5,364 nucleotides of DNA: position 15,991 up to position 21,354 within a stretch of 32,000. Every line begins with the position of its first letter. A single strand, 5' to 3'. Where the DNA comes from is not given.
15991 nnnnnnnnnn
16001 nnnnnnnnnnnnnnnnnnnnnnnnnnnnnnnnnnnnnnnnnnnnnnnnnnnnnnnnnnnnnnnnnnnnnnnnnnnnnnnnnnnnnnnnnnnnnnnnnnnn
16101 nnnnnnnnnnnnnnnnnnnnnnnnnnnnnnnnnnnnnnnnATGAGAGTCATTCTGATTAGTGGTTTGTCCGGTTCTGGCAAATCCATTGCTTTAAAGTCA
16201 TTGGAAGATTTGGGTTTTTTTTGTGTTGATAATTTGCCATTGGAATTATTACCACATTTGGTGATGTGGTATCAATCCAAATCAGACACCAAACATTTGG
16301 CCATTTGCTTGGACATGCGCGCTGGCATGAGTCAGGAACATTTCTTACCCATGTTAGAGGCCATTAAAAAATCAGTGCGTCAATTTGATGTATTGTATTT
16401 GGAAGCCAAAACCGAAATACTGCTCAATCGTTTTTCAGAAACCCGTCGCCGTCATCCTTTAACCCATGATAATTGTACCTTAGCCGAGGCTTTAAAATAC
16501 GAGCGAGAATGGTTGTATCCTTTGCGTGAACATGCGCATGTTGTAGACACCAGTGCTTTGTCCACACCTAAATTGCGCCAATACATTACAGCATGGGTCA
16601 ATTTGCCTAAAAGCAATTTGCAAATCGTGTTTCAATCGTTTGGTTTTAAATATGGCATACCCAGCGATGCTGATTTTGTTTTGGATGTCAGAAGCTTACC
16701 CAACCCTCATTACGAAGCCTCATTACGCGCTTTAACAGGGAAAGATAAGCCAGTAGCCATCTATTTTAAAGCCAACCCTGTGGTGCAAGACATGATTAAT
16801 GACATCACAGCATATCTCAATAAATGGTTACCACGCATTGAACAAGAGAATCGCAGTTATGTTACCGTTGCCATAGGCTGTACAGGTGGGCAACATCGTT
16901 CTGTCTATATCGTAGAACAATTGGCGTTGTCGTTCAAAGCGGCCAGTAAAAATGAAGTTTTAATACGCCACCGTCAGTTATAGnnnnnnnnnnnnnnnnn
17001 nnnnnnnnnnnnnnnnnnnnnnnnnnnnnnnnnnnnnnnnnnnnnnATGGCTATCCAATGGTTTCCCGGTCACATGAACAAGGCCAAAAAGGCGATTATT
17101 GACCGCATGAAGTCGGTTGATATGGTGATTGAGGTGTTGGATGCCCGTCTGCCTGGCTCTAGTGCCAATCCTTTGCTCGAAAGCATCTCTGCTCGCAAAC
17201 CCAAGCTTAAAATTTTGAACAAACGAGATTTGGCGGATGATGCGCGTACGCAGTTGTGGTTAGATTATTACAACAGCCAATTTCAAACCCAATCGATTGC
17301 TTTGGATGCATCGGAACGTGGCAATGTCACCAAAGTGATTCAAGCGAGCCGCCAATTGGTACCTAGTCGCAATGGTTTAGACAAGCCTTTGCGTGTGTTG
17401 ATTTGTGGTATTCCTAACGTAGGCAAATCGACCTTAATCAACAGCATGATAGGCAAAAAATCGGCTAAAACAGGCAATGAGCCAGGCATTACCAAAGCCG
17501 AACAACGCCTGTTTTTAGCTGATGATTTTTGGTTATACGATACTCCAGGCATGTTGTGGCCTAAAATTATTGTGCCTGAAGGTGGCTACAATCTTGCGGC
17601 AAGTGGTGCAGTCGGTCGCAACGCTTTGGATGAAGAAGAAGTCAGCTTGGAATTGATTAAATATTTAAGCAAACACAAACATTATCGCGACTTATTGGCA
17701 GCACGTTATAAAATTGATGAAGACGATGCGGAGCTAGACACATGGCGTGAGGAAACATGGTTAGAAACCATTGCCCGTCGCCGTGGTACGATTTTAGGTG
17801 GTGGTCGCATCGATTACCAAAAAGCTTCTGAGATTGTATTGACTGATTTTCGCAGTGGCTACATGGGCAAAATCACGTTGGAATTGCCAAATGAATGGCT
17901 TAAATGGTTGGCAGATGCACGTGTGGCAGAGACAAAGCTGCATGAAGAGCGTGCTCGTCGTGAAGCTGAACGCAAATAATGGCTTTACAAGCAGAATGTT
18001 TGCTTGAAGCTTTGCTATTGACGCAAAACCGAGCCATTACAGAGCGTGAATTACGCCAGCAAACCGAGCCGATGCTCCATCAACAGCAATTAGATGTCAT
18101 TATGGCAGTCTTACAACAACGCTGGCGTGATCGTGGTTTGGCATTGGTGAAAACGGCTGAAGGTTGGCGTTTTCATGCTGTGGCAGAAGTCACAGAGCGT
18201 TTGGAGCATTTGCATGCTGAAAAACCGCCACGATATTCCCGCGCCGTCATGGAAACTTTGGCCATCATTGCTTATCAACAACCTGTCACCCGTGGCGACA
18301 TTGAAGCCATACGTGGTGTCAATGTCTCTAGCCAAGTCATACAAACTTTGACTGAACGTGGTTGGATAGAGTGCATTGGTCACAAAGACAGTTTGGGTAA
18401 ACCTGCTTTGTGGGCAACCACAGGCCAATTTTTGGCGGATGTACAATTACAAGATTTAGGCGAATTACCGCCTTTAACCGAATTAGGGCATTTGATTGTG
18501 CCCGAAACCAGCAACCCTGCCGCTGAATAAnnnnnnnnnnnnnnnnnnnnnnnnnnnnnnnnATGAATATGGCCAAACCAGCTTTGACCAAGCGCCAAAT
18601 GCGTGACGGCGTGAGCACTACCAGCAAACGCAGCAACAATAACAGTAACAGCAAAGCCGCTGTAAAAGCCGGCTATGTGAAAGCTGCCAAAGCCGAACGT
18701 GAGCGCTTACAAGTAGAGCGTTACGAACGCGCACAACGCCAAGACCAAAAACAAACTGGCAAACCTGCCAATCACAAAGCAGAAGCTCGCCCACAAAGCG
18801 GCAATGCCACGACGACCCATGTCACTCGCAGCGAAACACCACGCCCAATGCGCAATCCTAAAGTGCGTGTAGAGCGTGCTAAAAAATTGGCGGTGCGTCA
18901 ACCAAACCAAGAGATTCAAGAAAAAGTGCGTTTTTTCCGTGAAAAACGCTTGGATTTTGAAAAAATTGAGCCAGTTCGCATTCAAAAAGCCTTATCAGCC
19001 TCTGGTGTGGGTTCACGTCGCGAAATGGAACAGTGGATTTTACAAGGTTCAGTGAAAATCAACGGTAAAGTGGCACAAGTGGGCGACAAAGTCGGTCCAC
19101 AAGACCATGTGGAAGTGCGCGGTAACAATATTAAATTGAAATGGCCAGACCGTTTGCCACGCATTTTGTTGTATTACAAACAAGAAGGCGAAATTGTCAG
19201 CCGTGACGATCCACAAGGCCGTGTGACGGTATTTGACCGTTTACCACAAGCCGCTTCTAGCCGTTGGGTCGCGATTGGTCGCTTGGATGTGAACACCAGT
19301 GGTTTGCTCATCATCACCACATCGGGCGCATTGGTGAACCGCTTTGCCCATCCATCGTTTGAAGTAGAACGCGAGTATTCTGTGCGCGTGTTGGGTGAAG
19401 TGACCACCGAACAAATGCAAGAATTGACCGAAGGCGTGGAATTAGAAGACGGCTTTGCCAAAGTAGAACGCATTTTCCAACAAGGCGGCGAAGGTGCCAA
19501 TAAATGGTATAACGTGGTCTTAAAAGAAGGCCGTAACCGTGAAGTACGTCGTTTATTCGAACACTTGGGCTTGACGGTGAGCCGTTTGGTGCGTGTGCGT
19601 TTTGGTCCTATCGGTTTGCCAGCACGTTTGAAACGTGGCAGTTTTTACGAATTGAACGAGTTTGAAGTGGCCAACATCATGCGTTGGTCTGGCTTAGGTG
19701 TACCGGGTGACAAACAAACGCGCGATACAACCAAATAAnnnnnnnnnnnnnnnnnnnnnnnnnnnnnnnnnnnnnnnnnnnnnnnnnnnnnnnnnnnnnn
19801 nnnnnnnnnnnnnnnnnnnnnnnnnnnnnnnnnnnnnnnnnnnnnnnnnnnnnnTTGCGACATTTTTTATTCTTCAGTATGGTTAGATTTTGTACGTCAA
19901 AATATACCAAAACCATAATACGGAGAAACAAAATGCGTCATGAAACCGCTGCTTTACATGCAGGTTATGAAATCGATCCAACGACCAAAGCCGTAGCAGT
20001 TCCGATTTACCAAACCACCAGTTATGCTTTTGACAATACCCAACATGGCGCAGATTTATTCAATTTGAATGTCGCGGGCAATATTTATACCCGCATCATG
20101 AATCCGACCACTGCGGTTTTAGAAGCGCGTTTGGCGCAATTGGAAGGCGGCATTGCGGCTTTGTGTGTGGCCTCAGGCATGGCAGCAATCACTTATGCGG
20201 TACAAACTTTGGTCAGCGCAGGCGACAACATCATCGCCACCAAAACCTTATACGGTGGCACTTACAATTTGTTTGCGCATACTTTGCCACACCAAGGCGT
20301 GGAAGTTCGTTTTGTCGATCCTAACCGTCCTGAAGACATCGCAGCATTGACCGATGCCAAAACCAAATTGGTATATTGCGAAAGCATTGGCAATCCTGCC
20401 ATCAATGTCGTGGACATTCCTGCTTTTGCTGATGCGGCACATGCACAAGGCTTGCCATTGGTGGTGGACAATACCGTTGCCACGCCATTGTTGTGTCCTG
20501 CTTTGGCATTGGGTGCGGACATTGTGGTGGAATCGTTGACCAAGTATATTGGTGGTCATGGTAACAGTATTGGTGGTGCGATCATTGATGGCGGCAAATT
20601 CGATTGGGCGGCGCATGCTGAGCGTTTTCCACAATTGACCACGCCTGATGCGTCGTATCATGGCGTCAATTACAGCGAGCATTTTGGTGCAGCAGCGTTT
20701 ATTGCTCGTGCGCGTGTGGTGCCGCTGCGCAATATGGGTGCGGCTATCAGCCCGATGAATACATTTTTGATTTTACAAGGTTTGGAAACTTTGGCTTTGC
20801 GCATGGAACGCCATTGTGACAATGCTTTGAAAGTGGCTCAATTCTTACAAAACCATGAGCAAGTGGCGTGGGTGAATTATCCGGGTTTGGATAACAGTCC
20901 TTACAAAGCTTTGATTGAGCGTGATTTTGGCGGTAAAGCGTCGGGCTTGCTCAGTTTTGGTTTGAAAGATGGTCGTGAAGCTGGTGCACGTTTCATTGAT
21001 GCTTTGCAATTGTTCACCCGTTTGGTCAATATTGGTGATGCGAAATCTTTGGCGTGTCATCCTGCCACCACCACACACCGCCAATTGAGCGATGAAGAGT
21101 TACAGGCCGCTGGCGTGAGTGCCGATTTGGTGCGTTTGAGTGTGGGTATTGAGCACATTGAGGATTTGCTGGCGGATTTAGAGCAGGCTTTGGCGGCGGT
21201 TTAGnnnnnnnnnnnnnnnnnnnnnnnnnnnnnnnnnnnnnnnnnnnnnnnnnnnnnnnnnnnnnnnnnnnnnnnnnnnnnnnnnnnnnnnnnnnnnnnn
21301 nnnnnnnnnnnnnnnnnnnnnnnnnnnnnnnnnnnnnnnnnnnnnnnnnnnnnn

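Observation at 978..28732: Over-represented 11-14-mer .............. arranged as inverted-pair terminators: a candidate DNA uptake sequence dialect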

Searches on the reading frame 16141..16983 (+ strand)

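Call 12: search_protein_families(library=pfam, proteins=[window:16141-16983:+])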
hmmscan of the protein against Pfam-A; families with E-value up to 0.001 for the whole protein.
window:16141-16983:+ (280 aa): 2 families
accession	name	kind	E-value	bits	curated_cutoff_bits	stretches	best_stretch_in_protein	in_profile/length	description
PF22740.1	PapZ_C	-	2.5e-45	154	27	1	161-280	2-120/121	RapZ C-terminal domain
PF03668.21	RapZ-like_N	-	2.9e-42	144.5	25.4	1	1-150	1-151/158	RapZ-like N-terminal domain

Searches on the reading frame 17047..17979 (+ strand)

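Call 12: search_protein_families(library=pfam, proteins=[window:17047-17979:+])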
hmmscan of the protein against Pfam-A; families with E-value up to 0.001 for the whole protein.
window:17047-17979:+ (310 aa): 3 families
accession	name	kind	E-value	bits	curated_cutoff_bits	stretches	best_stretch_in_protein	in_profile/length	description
PF01926.29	MMR_HSR1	-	1.8e-15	57.5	21.9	1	116-181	1-57/113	50S ribosome-binding GTPase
PF02421.24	FeoB_N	-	4.7e-11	42.9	27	1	116-169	2-57/156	Ferrous iron transport protein B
PF03193.22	RsgA_GTPase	-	1.5e-05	25.4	30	1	56-169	59-168/174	RsgA GTPase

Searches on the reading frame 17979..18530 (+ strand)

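Call 12: search_protein_families(library=pfam, proteins=[window:17979-18530:+])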
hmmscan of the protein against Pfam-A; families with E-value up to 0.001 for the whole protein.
window:17979-18530:+ (183 aa): 1 family
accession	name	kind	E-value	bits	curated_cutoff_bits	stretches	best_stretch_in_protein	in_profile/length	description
PF04079.22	SMC_ScpB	-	1.8e-44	151.6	27.4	1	9-166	3-160/160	Segregation and condensation complex subunit ScpB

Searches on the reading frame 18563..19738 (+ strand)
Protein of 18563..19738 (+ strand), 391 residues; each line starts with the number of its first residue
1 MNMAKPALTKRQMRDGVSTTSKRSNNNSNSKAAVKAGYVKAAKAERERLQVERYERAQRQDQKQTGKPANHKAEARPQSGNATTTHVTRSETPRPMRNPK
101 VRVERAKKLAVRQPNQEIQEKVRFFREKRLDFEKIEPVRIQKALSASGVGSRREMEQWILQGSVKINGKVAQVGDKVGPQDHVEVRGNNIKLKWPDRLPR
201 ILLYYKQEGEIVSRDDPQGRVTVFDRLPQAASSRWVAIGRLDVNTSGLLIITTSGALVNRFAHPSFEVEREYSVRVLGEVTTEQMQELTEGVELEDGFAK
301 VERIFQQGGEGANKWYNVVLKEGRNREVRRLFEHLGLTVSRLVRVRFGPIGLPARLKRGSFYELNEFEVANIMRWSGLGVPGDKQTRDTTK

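Call 13: search_protein_families(library=pfam, proteins=[window:18563-19738:+])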
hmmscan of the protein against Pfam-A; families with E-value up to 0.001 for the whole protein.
window:18563-19738:+ (391 aa): 2 families
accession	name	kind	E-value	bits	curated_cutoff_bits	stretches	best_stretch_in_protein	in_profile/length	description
PF00849.27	PseudoU_synth_2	-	2.8e-18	67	26.8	1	201-334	2-152/152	RNA pseudouridylate synthase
PF01479.30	S4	-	1.3e-11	44.5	22.8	1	138-183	1-48/48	S4 domain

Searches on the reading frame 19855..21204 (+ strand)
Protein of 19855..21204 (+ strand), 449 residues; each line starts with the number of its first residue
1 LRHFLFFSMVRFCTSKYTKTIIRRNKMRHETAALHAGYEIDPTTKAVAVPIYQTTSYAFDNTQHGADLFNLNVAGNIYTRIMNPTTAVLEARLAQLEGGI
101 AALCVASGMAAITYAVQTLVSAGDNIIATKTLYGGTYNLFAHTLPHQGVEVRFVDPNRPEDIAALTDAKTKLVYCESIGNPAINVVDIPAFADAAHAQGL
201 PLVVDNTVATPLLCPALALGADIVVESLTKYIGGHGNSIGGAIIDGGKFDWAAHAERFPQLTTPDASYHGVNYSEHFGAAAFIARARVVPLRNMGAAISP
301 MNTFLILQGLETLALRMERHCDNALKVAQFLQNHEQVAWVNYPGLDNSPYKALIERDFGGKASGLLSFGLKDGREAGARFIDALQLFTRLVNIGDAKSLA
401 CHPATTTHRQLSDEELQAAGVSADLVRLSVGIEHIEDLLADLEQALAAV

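Call 13: search_protein_families(library=pfam, proteins=[window:19855-21204:+])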
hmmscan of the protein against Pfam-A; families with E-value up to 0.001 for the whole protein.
window:19855-21204:+ (449 aa): 3 families
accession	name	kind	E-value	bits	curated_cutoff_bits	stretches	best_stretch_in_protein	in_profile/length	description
PF01053.26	Cys_Met_Meta_PP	-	2.6e-136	454.6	27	1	30-446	1-380/381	Cys/Met metabolism PLP-dependent enzyme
PF00266.25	Aminotran_5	-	0.00025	20.6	21.5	1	109-236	74-207/371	Aminotransferase class-V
PF01041.23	DegT_DnrJ_EryC1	-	0.00037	20.3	19.8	1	82-209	22-149/360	DegT/DnrJ/EryC1/StrS aminotransferase family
